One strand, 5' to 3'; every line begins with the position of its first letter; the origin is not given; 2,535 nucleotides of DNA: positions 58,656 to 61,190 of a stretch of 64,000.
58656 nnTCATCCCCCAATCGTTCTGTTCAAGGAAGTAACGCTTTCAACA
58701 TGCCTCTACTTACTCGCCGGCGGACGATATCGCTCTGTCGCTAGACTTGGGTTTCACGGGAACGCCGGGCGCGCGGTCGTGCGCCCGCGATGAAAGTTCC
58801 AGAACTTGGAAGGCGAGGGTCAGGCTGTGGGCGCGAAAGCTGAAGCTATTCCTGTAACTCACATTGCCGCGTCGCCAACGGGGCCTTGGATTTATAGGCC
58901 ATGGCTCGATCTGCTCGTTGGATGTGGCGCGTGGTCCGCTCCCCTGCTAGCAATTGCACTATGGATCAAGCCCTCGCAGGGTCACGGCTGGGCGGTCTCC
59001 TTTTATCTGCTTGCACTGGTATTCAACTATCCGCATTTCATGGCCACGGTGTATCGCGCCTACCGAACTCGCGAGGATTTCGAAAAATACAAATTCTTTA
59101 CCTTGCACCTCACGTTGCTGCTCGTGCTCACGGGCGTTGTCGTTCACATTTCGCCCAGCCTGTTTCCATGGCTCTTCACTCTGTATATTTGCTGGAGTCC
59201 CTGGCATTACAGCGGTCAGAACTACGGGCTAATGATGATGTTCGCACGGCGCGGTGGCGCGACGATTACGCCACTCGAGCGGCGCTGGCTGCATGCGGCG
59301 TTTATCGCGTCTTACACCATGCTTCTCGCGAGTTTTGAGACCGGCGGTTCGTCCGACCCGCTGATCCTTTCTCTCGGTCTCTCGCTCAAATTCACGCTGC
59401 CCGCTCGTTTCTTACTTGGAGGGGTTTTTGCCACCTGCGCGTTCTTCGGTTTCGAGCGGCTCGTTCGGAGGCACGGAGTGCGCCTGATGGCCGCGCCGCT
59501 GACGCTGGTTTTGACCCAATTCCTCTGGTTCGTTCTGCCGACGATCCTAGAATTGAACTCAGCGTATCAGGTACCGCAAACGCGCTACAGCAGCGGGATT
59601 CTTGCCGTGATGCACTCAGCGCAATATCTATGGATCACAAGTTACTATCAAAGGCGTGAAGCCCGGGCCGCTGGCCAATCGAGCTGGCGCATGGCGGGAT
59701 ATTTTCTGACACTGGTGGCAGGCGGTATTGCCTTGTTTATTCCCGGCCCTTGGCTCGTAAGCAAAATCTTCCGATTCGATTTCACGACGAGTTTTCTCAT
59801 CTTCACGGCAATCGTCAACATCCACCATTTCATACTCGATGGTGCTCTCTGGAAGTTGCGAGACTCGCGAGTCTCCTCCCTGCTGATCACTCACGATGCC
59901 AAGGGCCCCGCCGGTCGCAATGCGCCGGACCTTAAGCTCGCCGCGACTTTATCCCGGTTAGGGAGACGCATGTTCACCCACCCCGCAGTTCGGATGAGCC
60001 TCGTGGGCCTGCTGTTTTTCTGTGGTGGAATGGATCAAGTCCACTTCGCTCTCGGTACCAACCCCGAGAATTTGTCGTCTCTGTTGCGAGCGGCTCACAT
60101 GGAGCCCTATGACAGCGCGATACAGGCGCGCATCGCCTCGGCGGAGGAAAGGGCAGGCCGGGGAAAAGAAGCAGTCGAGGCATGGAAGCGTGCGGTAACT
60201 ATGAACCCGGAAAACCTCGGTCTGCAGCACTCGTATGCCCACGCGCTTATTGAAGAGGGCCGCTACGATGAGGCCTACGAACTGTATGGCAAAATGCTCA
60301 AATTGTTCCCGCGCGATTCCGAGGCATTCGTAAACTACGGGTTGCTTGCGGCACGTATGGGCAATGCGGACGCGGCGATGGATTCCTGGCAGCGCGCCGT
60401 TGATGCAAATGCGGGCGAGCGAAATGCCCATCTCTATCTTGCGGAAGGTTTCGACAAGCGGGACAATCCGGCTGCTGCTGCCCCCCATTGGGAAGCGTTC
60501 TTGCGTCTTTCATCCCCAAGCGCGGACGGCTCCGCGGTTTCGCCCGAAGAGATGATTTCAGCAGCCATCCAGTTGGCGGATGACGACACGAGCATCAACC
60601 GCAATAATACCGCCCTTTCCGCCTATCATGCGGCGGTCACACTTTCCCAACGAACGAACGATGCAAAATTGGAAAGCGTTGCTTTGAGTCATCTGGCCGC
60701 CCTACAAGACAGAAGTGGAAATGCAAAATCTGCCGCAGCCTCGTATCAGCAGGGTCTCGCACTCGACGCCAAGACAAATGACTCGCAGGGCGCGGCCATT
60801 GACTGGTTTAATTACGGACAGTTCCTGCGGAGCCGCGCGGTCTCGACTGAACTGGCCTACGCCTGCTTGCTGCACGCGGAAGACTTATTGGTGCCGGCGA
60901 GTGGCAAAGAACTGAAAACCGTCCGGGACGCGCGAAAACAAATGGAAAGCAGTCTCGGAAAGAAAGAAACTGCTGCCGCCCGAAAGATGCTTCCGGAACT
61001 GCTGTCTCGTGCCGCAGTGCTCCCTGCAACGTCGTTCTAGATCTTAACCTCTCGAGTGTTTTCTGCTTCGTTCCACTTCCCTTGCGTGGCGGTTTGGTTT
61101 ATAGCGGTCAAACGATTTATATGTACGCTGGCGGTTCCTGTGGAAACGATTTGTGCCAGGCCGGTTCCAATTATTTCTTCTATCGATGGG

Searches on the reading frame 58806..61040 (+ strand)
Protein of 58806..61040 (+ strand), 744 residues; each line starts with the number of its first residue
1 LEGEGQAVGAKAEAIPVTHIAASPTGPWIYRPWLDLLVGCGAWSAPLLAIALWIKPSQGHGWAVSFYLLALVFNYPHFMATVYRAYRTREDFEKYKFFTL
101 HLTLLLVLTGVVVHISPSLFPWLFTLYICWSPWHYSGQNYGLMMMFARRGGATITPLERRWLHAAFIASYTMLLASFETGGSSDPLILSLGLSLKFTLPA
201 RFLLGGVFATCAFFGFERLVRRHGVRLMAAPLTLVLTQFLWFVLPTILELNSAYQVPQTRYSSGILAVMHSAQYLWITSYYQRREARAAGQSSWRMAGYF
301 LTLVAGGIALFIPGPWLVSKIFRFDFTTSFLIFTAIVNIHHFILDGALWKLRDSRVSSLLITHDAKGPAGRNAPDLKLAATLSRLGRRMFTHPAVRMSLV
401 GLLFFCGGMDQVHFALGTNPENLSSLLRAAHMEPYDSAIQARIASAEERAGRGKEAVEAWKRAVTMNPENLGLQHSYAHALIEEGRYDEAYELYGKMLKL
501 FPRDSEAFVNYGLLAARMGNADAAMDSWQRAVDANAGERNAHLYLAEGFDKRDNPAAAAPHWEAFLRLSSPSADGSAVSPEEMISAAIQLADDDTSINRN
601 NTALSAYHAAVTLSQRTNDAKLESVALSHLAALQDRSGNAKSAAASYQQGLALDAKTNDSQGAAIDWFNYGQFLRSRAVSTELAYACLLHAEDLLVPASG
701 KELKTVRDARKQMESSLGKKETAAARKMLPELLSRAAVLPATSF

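Call 29: search_protein_families(library=pfam, proteins=[window:58806-61040:+], max_evalue=0.00001)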
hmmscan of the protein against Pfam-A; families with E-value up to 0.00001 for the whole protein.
window:58806-61040:+ (744 aa): 10 families
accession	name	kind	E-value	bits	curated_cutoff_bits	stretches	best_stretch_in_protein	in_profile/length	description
PF14559.12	TPR_19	-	5e-12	46.4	25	2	450-506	4-60/68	Tetratricopeptide repeat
PF07719.23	TPR_2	-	8.1e-12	44.7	27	0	477-504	7-34/34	Tetratricopeptide repeat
PF13428.12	TPR_14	-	2.4e-10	40.5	23.5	0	473-512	3-42/44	Tetratricopeptide repeat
PF00515.34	TPR_1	-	2.3e-08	33.9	27.8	0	478-503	8-33/34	Tetratricopeptide repeat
PF23914.1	TPR_CcmH_CycH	-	2.5e-08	34.4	42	1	451-531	64-147/158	Cytochrome c-type biogenesis protein H TPR domain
PF13424.12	TPR_12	-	4.5e-07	30.4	30.1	0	585-654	4-75/77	Tetratricopeptide repeat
PF13429.12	TPR_15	-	5e-07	29.9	26.2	0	442-558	151-267/280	Tetratricopeptide repeat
PF13432.12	TPR_16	-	9.2e-07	29.6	32.7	0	478-537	4-63/65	Tetratricopeptide repeat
PF13414.12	TPR_11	-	9.4e-07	28.9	26.8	0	479-519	2-42/42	TPR repeat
PF13181.12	TPR_8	-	1.6e-06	28.3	25.7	0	475-502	5-32/34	Tetratricopeptide repeat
